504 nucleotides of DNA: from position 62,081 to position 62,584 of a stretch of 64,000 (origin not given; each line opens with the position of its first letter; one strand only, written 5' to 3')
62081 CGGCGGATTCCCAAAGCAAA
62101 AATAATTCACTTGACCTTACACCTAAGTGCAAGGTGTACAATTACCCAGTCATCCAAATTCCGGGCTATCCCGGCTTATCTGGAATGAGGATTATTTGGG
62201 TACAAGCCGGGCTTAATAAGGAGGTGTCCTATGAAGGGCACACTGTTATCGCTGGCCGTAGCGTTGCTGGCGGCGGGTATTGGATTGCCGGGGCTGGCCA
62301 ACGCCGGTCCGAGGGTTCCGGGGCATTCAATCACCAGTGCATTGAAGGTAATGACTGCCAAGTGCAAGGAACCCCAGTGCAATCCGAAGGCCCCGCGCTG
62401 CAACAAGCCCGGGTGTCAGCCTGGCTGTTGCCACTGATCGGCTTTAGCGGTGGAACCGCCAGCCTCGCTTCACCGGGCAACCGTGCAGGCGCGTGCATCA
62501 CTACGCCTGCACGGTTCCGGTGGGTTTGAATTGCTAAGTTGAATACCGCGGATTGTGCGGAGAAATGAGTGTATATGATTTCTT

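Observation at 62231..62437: Secreted Cys-rich mini-protein in the position where mer operons carry merT/merP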

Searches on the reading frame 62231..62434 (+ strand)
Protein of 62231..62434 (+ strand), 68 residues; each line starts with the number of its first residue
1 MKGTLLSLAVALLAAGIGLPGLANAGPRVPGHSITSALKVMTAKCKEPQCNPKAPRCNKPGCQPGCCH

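Call 6: search_protein_families(library=pfam, proteins=[window:62231-62434:+], max_evalue=1)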
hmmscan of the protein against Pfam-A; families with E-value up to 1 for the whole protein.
window:62231-62434:+ (68 aa): 0 families

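Call 7: search_protein_families(library=ncbifam, proteins=[window:62231-62434:+], max_evalue=1)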
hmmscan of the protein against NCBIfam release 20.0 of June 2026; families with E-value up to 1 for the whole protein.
window:62231-62434:+ (68 aa): 0 families

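Call 8: find_homologous_proteins(query=window:62231-62434:+, max_evalue=10)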
Query window:62231-62434:+ (68 aa): 3 proteins with E <= 10 among 4 candidates.
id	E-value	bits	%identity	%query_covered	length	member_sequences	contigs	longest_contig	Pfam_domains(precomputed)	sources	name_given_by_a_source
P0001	1.7e-32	128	87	100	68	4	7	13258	-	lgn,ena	-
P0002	9.0e-19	85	70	96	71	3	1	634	-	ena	-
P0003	4.6e-6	44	62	22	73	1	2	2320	-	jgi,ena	jgi:hypothetical protein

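Call 9: find_encoding_contigs(protein=window:62231-62434:+, flank=10000, max_places=10)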
Protein window:62231-62434:+ (68 aa): 11 contigs read that carry it; 10 places shown.
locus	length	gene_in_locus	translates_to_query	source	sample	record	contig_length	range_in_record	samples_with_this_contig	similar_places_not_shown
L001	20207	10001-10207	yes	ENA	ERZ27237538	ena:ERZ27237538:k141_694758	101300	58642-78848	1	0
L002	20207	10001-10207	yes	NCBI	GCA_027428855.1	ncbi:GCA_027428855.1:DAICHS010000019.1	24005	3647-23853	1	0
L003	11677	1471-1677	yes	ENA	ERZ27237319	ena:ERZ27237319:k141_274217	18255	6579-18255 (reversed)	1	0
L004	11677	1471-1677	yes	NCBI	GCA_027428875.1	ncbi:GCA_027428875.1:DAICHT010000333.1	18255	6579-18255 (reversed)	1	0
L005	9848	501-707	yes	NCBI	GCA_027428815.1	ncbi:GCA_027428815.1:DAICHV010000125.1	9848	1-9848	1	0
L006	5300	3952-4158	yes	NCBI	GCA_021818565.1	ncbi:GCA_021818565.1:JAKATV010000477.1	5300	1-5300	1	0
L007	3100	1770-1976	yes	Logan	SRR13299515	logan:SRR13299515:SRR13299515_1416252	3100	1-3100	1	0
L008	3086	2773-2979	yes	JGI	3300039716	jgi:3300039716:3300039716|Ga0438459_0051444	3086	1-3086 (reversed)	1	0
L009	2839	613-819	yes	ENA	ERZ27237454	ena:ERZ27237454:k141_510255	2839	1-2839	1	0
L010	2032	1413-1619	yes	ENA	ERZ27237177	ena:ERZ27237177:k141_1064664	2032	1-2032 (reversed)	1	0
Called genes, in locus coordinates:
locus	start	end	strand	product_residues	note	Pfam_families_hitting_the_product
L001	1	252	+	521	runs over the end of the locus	PF00005:ABC_tran, PF13304:AAA_21 (faint), PF00005:ABC_tran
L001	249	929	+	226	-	PF00857:Isochorismatase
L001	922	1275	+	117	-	PF12973:Cupin_7, PF07883:Cupin_2 (faint)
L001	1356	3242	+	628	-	PF01425:Amidase, PF21986:AH_C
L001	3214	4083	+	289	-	-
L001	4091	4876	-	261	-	PF13646:HEAT_2, PF03130:HEAT_PBS (faint), PF13646:HEAT_2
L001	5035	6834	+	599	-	PF01120:Alpha_L_fucos, PF16757:Fucosidase_C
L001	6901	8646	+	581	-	PF13177:DNA_pol3_delta2, PF00004:AAA, PF22608:DNAX_ATPase_lid, PF12169:DNA_pol3_gamma3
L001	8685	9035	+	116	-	PF02575:YbaB_DNA_bd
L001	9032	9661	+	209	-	PF21176:RecR_HhH, PF02132:RecR_ZnF, PF13662:Toprim_4, PF01751:Toprim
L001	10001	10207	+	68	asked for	-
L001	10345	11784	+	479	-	PF03486:HI0933_like (faint), PF07992:Pyr_redox_2, PF13738:Pyr_redox_3, PF00070:Pyr_redox, PF02852:Pyr_redox_dim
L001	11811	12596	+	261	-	PF02411:MerT, PF00403:HMA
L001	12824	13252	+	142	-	PF00376:MerR, PF13411:MerR_1, PF09278:MerR-DNA-bind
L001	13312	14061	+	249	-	PF00106:adh_short, PF08659:KR, PF13460:NAD_binding_10 (weak), PF13561:adh_short_C2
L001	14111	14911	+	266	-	PF00142:Fer4_NifH (weak), PF01656:CbiA, PF02374:ArsA_ATPase, PF06564:CBP_BcsQ, PF09140:MipZ (faint), PF10609:ParA (weak), PF13614:AAA_31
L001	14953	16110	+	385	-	PF00392:GntR, PF13407:Peripla_BP_4, PF00532:Peripla_BP_1, PF13377:Peripla_BP_3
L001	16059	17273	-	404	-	PF00089:Trypsin, PF13365:Trypsin_2, PF00595:PDZ, PF13180:PDZ_2, PF17820:PDZ_6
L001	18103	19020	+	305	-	PF07963:N_methyl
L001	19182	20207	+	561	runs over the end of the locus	-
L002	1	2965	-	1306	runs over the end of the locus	-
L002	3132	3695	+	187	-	PF13453:Zn_ribbon_TFIIB (weak)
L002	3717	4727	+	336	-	PF01408:GFO_IDH_MocA, PF22725:GFO_IDH_MocA_C3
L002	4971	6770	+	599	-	PF01120:Alpha_L_fucos, PF16757:Fucosidase_C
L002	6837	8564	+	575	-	PF13177:DNA_pol3_delta2, PF00004:AAA, PF22608:DNAX_ATPase_lid, PF12169:DNA_pol3_gamma3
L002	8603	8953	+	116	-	PF02575:YbaB_DNA_bd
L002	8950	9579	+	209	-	PF21176:RecR_HhH, PF02132:RecR_ZnF, PF13662:Toprim_4, PF01751:Toprim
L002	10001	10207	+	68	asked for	-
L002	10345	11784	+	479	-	PF03486:HI0933_like (faint), PF07992:Pyr_redox_2, PF01134:GIDA (faint), PF12831:FAD_oxidored (faint), PF13738:Pyr_redox_3, PF00070:Pyr_redox, PF02852:Pyr_redox_dim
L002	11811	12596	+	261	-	PF02411:MerT, PF00403:HMA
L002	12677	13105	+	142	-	PF00376:MerR, PF13411:MerR_1, PF09278:MerR-DNA-bind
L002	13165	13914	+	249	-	PF00106:adh_short, PF08659:KR, PF13561:adh_short_C2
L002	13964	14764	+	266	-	PF00142:Fer4_NifH (weak), PF01656:CbiA, PF02374:ArsA_ATPase, PF06564:CBP_BcsQ, PF09140:MipZ (faint), PF10609:ParA (weak), PF13614:AAA_31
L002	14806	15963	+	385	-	PF00392:GntR, PF13407:Peripla_BP_4, PF00532:Peripla_BP_1, PF13377:Peripla_BP_3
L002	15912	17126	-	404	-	PF00089:Trypsin, PF13365:Trypsin_2, PF00595:PDZ, PF13180:PDZ_2, PF17820:PDZ_6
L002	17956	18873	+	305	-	PF07963:N_methyl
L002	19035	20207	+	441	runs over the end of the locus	?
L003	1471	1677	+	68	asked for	-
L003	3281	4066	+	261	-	PF02411:MerT, PF00403:HMA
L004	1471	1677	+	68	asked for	-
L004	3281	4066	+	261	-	PF02411:MerT, PF00403:HMA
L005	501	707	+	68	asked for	-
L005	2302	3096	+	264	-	PF02411:MerT, PF00403:HMA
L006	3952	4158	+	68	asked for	-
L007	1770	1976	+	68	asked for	-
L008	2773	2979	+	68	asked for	-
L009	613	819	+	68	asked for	-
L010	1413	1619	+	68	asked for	-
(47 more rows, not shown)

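Call 12: find_related_loci(query=window:62231-62434:+, collection=genome_contigs, flank=6000)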
Query window:62231-62434:+ (68 aa) in genome_contigs; peptide patterns used: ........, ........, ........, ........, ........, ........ (x = any residue, [..] = any of these).
599 stretches matched a pattern (row limit reached: there are more); 1 encode a relative of the query (tblastn E <= 1e-3); 1 distinct loci.
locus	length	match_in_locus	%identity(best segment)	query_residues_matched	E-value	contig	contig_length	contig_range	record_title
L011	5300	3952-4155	100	1-68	2e-42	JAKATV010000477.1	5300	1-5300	MAG: Planctomycetota bacterium isolate YP3.bin105 NODE_20645_length_5300_cov_1.96907, whole genome shotgun sequence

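Call 13: find_encoding_contigs(protein=P0003, flank=6000, max_places=4)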
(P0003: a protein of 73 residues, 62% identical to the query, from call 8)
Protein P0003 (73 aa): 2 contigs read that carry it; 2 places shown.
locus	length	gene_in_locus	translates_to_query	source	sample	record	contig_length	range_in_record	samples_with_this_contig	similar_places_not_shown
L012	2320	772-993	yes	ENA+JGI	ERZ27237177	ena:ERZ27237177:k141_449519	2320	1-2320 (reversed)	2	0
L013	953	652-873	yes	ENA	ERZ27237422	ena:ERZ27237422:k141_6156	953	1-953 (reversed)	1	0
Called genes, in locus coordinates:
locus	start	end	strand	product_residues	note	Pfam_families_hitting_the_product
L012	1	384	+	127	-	?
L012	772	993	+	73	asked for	-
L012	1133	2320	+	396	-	?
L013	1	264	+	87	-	?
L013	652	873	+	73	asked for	-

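Call 14: find_encoding_contigs(protein=P0001, flank=6000, max_places=4)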
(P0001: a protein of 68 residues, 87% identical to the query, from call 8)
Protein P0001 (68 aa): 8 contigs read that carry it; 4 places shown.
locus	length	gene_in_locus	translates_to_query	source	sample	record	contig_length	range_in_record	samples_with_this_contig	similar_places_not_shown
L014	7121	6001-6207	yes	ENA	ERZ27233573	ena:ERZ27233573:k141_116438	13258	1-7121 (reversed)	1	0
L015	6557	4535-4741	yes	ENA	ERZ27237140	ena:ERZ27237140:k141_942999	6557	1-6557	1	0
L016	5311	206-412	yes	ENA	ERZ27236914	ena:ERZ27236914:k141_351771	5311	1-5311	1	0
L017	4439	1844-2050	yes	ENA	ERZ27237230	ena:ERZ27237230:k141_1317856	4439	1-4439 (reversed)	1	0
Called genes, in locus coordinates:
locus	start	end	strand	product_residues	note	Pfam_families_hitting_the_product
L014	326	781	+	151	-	PF12840:HTH_20, PF01022:HTH_5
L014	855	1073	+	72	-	-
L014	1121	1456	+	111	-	PF02627:CMD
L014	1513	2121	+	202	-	PF05401:NodS (weak), PF08241:Methyltransf_11, PF08242:Methyltransf_12, PF13649:Methyltransf_25, PF13847:Methyltransf_31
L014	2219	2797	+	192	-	PF00578:AhpC-TSA, PF08534:Redoxin, PF00085:Thioredoxin (faint), PF13098:Thioredoxin_2 (weak), PF13905:Thioredoxin_8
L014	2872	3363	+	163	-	PF13411:MerR_1, PF00376:MerR, PF09278:MerR-DNA-bind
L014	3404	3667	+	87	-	-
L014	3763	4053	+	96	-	PF01909:NTP_transf_2, PF18765:Polbeta (weak)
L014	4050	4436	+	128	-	PF01934:HepT-like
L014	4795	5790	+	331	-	PF08534:Redoxin, PF00578:AhpC-TSA, PF13098:Thioredoxin_2, PF00085:Thioredoxin (faint), PF13905:Thioredoxin_8, PF00403:HMA (weak)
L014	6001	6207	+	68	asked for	-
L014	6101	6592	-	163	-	-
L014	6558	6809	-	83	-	-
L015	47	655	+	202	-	PF13489:Methyltransf_23 (weak), PF13847:Methyltransf_31, PF08241:Methyltransf_11, PF08242:Methyltransf_12, PF13649:Methyltransf_25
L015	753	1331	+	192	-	PF00578:AhpC-TSA, PF08534:Redoxin, PF00085:Thioredoxin (faint), PF13098:Thioredoxin_2 (weak), PF13905:Thioredoxin_8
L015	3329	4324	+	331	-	PF08534:Redoxin, PF00578:AhpC-TSA, PF13098:Thioredoxin_2, PF00085:Thioredoxin (faint), PF13905:Thioredoxin_8, PF00403:HMA (weak)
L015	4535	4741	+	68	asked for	-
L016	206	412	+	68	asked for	-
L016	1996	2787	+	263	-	PF02411:MerT, PF00403:HMA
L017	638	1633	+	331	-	PF08534:Redoxin, PF00578:AhpC-TSA, PF13098:Thioredoxin_2, PF00085:Thioredoxin (faint), PF13905:Thioredoxin_8, PF00403:HMA (weak)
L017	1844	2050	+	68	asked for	-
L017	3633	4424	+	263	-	PF02411:MerT, PF00403:HMA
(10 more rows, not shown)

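Call 17: find_related_loci(query=L001:10345-11781:+, collection=genome_contigs, flank=3000)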
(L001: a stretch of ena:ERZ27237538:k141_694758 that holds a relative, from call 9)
Query L001:10345-11781:+ (479 aa) in genome_contigs; peptide patterns used: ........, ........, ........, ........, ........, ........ (x = any residue, [..] = any of these).
113 stretches matched a pattern; 51 encode a relative of the query (tblastn E <= 1e-3); 51 distinct loci.
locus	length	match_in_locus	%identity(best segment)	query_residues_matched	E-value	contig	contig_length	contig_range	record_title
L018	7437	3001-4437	94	1-479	0e+0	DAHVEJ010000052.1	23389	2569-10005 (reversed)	MAG TPA_asm: Phycisphaerales bacterium isolate clean5707 NODE_52_length_23389_cov_4.180594, whole genome shotgun sequenc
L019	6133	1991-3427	89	1-479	0e+0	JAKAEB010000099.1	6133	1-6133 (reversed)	MAG: Planctomycetota bacterium isolate WY1.bin118 NODE_22404_length_6133_cov_2.575425, whole genome shotgun sequence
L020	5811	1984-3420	89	1-479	0e+0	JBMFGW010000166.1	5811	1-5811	MAG: Phycisphaerae bacterium isolate KM4311-08 NODE_166_length_5811_cov_25.830834, whole genome shotgun sequence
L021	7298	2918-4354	86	1-479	0e+0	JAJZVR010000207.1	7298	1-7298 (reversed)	MAG: Planctomycetota bacterium isolate SKS5.bin63 NODE_20067_length_7298_cov_6.935155, whole genome shotgun sequence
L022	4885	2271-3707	86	1-479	0e+0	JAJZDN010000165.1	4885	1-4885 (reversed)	MAG: Planctomycetota bacterium isolate JA4.bin8 NODE_14082_length_4885_cov_1.765868, whole genome shotgun sequence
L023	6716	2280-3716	86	1-479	0e+0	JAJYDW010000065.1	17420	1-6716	MAG: Planctomycetota bacterium isolate DBS1-1.bin122 NODE_5494_length_17420_cov_3.449662, whole genome shotgun sequence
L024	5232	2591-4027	86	1-479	0e+0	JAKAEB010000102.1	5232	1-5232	MAG: Planctomycetota bacterium isolate WY1.bin118 NODE_28310_length_5232_cov_3.070127, whole genome shotgun sequence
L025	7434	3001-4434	84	1-479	0e+0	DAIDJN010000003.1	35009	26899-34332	MAG TPA_asm: Phycisphaerales bacterium isolate clean18 k141_2391, whole genome shotgun sequence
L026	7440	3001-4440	82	1-479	0e+0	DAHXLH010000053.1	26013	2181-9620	MAG TPA_asm: Phycisphaerales bacterium isolate clean1592 k141_1078910, whole genome shotgun sequence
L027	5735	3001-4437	76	1-479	0e+0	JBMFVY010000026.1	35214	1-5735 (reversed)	MAG: Phycisphaerae bacterium isolate KM4364-04 NODE_26_length_35214_cov_94.461508, whole genome shotgun sequence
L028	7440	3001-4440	75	1-479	0e+0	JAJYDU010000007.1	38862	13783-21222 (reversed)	MAG: Planctomycetota bacterium isolate DBS1-1.bin115 NODE_1565_length_38862_cov_2.107293, whole genome shotgun sequence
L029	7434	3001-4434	76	1-478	0e+0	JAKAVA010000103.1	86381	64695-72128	MAG: Planctomycetota bacterium isolate YP3.bin66 NODE_325_length_86381_cov_5.26124, whole genome shotgun sequence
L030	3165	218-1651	74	1-478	0e+0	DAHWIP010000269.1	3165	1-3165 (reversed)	MAG TPA_asm: Phycisphaerae bacterium isolate clean1298 NODE_269_length_3165_cov_1.377915, whole genome shotgun sequence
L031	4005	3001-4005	99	1-335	0e+0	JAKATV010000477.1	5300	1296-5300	MAG: Planctomycetota bacterium isolate YP3.bin105 NODE_20645_length_5300_cov_1.96907, whole genome shotgun sequence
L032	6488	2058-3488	62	1-479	0e+0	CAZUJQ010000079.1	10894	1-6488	MAG TPA_asm: uncultured Planctomycetales bacterium isolate binchicken_co21_390 genome assembly, contig: NODE_4871_length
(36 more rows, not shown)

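Call 24: find_homologous_proteins(query=A2, max_evalue=10)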
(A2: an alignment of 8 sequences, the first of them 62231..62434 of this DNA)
Query A2 (8 sequences) (68 aa, profile of the alignment): 11 proteins with E <= 10 among 8000 candidates.
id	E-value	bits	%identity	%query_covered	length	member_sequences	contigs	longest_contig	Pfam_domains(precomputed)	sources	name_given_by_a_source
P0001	1.1e-29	120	87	100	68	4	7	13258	-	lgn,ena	-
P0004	1.1e-25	107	65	72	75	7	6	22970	-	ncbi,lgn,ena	ncbi:MAG: hypothetical protein ACYCUV_00730 [Phycisphaerae bacterium]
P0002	1.7e-25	107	70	96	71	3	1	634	-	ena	-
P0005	8.6e-25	105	40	100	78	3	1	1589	-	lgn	-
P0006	9.9e-25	104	65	96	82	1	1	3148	-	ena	-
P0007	5.8e-24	102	56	100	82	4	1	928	-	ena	-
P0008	4.2e-23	99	42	100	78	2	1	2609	-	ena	-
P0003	7.5e-22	95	62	22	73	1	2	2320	-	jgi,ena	jgi:hypothetical protein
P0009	1.3e-14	72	60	74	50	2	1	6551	-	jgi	jgi:hypothetical protein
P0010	3.6e-11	61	47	100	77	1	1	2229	-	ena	-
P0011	9.1e-11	60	46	100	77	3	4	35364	-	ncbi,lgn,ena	-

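Call 27: find_encoding_contigs(protein=P0011, flank=5000, max_places=3)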
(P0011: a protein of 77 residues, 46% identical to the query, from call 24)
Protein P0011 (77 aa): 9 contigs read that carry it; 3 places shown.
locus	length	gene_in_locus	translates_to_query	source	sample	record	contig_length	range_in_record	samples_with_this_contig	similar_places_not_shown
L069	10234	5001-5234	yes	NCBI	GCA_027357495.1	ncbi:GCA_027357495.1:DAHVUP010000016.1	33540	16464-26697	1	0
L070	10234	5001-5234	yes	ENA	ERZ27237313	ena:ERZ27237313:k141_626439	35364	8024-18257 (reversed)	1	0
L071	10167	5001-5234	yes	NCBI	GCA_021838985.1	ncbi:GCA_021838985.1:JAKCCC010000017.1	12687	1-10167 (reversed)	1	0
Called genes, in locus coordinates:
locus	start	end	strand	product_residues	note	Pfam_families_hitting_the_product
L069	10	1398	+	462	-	PF00657:Lipase_GDSL, PF13472:Lipase_GDSL_2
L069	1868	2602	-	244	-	-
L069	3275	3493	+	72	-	-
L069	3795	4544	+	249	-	PF08534:Redoxin, PF00578:AhpC-TSA, PF00085:Thioredoxin (faint), PF13098:Thioredoxin_2 (weak), PF13905:Thioredoxin_8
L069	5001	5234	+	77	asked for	-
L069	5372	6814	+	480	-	PF03486:HI0933_like (faint), PF07992:Pyr_redox_2, PF13738:Pyr_redox_3, PF00070:Pyr_redox, PF02852:Pyr_redox_dim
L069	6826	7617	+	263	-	PF02411:MerT (weak), PF00403:HMA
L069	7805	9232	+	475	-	PF00083:Sugar_tr, PF07690:MFS_1, PF13347:MFS_2 (faint)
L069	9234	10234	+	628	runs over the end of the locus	PF04055:Radical_SAM, PF12345:DUF3641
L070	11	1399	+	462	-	PF00657:Lipase_GDSL, PF13472:Lipase_GDSL_2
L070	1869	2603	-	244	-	-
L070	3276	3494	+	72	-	-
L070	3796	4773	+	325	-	PF00578:AhpC-TSA, PF08534:Redoxin, PF13098:Thioredoxin_2 (weak), PF13905:Thioredoxin_8, PF00403:HMA (weak)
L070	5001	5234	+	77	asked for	-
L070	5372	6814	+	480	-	PF03486:HI0933_like (faint), PF07992:Pyr_redox_2, PF13738:Pyr_redox_3, PF00070:Pyr_redox, PF02852:Pyr_redox_dim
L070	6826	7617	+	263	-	PF02411:MerT (weak), PF00403:HMA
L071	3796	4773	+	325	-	PF00578:AhpC-TSA, PF08534:Redoxin, PF13098:Thioredoxin_2 (weak), PF00085:Thioredoxin (faint), PF13905:Thioredoxin_8, PF00403:HMA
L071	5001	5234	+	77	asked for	-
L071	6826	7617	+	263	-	PF02411:MerT (weak), PF00403:HMA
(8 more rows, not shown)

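Call 28: find_encoding_contigs(protein=P0008, flank=5000, max_places=2)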
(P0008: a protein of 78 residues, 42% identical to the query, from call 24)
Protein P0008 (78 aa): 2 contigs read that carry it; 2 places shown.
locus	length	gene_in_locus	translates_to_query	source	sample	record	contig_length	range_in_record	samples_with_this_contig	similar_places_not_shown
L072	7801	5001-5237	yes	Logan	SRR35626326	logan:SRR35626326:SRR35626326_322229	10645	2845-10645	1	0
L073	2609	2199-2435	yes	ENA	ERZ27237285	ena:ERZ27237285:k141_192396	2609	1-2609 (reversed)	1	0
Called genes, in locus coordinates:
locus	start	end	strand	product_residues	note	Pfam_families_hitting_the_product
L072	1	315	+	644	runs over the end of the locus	PF02838:Glyco_hydro_20b, PF00728:Glyco_hydro_20, PF13290:CHB_HEX_C_1, PF13287:Fn3_assoc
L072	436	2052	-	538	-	PF02142:MGS, PF01808:AICARFT_IMPCHas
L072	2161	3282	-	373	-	PF01011:PQQ (faint), PF13360:PQQ_2 (weak), PF13570:Beta-prop_ACSF4 (weak), PF13360:PQQ_2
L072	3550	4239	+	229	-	-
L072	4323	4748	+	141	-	PF00376:MerR, PF13411:MerR_1, PF09278:MerR-DNA-bind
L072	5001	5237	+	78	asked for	-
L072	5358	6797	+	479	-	PF03486:HI0933_like (faint), PF07992:Pyr_redox_2, PF13738:Pyr_redox_3, PF00070:Pyr_redox, PF02852:Pyr_redox_dim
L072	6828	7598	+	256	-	PF02411:MerT, PF00403:HMA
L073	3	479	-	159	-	?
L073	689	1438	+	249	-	-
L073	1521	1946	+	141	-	PF00376:MerR, PF13411:MerR_1, PF09278:MerR-DNA-bind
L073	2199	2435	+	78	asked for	-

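Call 29: find_encoding_contigs(protein=P0006, flank=5000, max_places=2)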
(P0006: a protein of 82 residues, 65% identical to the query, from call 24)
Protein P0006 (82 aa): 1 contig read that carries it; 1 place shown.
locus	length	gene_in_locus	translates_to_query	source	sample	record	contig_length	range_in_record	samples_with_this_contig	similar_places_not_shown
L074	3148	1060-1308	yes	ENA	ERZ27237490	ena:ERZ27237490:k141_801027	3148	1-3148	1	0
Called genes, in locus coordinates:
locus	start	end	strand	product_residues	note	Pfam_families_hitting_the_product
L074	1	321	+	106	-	?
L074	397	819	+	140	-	PF00376:MerR, PF13411:MerR_1, PF09278:MerR-DNA-bind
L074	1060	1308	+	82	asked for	-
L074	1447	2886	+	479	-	PF03486:HI0933_like (faint), PF07992:Pyr_redox_2, PF12831:FAD_oxidored (faint), PF13738:Pyr_redox_3, PF00070:Pyr_redox, PF02852:Pyr_redox_dim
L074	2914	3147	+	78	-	?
